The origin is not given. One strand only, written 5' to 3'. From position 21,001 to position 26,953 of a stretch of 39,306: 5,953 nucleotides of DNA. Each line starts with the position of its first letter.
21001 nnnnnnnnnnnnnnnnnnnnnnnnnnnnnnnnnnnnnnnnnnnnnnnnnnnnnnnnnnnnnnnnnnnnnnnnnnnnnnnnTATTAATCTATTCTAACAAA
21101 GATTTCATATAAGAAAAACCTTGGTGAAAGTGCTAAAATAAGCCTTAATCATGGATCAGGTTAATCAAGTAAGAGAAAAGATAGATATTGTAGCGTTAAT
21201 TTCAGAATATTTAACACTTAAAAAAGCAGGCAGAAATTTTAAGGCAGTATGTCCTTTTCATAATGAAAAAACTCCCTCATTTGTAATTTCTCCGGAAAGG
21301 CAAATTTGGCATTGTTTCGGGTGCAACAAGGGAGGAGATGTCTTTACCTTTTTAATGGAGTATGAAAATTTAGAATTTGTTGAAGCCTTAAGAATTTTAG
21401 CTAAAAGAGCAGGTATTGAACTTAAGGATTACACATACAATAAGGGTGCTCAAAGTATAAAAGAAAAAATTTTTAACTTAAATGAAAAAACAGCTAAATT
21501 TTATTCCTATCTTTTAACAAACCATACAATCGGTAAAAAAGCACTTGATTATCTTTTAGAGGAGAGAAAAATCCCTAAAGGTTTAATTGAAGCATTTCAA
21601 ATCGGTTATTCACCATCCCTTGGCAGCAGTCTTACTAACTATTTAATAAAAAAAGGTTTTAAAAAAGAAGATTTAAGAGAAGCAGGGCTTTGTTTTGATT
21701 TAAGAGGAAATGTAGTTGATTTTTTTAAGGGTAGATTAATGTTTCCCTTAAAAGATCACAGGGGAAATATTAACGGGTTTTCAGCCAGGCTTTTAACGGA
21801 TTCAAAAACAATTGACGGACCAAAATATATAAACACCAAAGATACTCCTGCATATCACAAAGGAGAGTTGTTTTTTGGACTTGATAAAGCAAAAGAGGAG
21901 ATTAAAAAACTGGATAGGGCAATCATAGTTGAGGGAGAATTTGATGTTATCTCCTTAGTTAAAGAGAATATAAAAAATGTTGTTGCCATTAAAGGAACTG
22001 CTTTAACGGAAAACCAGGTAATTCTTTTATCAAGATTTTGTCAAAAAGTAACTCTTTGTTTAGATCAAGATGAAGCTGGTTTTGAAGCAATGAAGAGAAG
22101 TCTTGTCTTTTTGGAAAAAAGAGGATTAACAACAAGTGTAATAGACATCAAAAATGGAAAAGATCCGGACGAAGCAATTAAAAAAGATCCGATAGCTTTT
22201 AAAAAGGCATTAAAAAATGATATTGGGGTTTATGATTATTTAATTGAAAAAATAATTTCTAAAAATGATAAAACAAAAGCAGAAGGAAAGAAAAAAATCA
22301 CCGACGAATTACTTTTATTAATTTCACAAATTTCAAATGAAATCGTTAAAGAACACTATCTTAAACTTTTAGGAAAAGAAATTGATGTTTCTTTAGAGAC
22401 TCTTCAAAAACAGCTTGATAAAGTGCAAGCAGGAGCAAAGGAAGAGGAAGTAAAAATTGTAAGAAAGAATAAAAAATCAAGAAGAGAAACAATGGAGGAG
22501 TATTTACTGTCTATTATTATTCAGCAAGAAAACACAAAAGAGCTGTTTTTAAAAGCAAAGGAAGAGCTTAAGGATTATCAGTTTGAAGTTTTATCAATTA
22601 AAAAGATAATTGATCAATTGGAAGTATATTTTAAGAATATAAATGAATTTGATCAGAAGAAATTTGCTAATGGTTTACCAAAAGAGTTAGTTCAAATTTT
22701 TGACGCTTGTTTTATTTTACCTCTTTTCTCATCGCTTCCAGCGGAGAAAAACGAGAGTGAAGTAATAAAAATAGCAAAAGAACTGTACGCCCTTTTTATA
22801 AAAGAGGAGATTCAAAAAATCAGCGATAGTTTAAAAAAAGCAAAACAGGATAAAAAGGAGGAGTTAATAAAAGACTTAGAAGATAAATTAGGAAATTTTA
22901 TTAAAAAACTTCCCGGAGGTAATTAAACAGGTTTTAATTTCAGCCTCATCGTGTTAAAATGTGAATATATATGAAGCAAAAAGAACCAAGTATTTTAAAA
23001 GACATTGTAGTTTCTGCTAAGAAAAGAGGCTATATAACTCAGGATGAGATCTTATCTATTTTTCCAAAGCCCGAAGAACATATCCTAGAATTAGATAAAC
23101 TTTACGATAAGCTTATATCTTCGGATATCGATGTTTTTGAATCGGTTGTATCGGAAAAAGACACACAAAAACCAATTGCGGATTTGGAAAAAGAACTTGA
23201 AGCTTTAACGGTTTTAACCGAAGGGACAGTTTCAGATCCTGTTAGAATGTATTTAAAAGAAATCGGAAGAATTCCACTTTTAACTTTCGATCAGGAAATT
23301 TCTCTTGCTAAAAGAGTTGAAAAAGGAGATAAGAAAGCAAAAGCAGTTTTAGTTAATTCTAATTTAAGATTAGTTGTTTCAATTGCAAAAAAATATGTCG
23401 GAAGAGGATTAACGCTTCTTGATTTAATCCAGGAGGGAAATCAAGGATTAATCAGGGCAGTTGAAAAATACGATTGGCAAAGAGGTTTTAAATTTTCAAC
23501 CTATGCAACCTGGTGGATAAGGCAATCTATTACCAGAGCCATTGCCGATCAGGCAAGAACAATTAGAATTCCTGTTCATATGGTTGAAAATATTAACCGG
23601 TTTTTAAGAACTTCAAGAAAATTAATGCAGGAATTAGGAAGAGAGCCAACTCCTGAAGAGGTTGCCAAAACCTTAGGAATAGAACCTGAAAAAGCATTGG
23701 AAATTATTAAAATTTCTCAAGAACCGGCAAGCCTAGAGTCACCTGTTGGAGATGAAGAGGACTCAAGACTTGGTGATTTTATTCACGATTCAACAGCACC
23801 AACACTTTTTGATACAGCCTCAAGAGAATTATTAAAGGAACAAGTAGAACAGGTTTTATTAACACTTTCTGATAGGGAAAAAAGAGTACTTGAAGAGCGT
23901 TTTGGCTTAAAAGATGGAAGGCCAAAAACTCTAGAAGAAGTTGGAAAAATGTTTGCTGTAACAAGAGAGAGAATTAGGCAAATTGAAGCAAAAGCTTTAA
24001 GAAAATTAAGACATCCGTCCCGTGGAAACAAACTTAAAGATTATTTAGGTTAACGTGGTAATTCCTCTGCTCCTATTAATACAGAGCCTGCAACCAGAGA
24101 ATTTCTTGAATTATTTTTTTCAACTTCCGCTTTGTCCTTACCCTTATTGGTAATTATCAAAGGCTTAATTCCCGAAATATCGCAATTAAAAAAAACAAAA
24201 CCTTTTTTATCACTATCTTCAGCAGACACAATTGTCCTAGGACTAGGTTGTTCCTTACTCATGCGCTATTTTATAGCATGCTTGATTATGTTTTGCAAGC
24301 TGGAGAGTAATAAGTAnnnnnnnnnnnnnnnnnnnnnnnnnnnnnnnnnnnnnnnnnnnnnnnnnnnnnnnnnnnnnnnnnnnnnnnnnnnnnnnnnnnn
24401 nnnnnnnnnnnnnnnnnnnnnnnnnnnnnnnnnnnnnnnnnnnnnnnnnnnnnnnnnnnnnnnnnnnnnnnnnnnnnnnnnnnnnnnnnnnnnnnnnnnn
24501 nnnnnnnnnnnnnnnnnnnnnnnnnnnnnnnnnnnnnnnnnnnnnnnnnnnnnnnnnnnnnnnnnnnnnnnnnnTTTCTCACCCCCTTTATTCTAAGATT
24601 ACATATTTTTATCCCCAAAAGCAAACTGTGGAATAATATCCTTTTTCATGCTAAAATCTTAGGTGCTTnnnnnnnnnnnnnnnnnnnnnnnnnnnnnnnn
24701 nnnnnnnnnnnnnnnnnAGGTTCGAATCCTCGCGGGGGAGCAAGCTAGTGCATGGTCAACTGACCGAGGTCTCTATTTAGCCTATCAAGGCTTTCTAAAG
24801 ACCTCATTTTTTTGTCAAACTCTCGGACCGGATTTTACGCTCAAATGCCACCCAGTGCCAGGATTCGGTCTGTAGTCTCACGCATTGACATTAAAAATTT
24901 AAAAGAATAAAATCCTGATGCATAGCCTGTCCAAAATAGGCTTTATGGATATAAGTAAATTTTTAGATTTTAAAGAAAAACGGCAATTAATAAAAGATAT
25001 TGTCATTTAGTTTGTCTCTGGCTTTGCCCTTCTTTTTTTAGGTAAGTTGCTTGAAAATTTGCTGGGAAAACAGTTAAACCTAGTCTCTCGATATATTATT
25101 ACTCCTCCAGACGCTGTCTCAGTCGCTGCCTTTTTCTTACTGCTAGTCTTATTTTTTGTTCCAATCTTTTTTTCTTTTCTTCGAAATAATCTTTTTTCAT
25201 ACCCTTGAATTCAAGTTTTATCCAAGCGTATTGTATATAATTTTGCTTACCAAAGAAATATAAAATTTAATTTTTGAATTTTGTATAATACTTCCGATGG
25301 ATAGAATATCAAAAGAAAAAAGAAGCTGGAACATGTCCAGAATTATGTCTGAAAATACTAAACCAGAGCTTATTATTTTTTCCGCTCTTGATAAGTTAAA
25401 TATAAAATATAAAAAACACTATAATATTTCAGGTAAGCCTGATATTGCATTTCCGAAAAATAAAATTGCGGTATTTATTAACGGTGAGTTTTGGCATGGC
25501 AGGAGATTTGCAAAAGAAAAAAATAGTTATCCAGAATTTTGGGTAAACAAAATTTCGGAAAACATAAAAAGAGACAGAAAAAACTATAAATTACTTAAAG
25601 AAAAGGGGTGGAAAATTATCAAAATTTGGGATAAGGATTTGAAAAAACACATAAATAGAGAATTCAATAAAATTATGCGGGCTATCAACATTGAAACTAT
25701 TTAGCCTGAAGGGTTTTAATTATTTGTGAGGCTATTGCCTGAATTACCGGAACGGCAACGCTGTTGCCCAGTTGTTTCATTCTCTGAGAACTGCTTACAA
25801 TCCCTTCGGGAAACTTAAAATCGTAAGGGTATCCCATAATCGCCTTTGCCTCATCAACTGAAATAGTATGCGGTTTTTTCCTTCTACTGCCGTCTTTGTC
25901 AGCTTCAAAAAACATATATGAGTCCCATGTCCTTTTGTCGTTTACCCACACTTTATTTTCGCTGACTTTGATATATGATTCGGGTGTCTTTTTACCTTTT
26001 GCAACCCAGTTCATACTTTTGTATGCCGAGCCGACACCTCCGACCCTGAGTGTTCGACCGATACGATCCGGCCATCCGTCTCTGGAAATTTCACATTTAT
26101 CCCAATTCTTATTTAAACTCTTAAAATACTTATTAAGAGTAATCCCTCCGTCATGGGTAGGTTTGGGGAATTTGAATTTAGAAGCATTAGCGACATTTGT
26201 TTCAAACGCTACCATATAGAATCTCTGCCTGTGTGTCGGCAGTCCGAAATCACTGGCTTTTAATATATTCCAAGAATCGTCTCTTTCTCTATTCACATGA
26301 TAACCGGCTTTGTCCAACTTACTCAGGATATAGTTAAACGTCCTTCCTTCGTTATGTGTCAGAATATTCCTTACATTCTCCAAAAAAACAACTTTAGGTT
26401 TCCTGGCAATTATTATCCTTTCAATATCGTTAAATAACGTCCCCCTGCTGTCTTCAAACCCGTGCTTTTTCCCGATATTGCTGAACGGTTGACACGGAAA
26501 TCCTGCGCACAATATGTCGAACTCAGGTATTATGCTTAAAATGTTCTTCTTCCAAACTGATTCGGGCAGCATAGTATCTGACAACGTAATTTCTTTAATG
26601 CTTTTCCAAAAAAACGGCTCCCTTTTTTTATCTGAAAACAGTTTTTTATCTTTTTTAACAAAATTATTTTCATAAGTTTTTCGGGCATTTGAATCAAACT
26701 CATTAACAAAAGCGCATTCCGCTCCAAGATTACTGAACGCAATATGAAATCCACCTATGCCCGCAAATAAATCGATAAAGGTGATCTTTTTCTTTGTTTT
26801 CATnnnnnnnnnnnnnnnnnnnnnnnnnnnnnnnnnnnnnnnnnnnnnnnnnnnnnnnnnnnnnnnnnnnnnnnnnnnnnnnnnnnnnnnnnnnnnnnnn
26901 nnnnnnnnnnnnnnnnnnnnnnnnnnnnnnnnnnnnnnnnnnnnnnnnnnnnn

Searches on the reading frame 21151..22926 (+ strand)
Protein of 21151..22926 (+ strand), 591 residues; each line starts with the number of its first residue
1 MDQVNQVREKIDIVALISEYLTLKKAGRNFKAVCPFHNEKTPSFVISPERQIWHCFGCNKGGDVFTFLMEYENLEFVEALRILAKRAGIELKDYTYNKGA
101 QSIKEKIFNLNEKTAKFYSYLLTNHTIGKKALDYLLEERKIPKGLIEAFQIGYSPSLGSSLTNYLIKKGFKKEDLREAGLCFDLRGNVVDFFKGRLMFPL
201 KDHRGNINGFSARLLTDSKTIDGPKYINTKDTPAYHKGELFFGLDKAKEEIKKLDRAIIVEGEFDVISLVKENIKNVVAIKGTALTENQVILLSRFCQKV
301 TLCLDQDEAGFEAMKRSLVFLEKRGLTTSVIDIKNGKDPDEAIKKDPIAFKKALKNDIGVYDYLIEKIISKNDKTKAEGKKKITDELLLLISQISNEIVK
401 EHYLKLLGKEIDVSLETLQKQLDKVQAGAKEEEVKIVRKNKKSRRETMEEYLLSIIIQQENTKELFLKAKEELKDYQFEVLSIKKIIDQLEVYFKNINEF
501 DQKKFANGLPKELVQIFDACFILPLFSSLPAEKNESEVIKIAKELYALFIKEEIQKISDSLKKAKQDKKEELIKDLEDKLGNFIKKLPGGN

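Call 9: search_protein_families(library=pfam, proteins=[window:21151-22926:+], max_evalue=0.01)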
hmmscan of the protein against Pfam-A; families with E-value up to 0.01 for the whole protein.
window:21151-22926:+ (591 aa): 7 families
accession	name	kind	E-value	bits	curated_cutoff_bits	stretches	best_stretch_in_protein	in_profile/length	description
PF01807.25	Zn_ribbon_DnaG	-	3.5e-37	126.6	24.9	1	3-93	5-95/98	CHC2 zinc finger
PF08275.17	DNAG_N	-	6.4e-32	110.8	26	1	118-248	2-128/128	DNA primase catalytic core, N-terminal domain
PF13155.12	Toprim_2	-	9.9e-22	77.6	22.1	1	258-343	1-88/88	Toprim-like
PF13662.12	Toprim_4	-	1.6e-14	54.3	25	1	256-331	2-84/85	Toprim domain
PF01751.28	Toprim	-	1.1e-09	38.7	23.1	1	257-322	2-81/96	Toprim domain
PF10410.14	DnaB_bind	-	8.4e-09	36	20.6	1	362-416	2-56/56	DnaB-helicase binding domain of primase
PF13362.12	Toprim_3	-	3.4e-06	27.9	27.2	1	257-344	2-90/95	Toprim domain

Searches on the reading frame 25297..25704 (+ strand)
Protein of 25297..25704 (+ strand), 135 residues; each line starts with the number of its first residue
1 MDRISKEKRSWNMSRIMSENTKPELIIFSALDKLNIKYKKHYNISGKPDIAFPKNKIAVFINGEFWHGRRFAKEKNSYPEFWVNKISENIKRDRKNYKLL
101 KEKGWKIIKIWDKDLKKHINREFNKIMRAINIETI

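Call 8: search_protein_families(library=pfam, proteins=[window:25297-25704:+], max_evalue=0.01)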
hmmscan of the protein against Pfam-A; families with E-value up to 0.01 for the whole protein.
window:25297-25704:+ (135 aa): 2 families
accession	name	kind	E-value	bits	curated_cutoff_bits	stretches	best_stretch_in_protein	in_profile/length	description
PF03852.21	Vsr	-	1.1e-21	76.8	27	1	1-72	1-73/74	DNA mismatch endonuclease Vsr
PF18741.7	MTES_1575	-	7.9e-07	29.5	38.2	1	87-130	53-96/96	REase_MTES_1575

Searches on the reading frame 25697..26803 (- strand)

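Call 8: search_protein_families(library=pfam, proteins=[window:25697-26803:-], max_evalue=0.01)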
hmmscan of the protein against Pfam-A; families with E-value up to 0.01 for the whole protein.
window:25697-26803:- (368 aa): 1 family
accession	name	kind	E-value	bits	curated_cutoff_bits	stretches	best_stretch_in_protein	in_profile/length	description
PF00145.23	DNA_methylase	-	1.7e-75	254.9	22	1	7-363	1-324/324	C-5 cytosine-specific DNA methylase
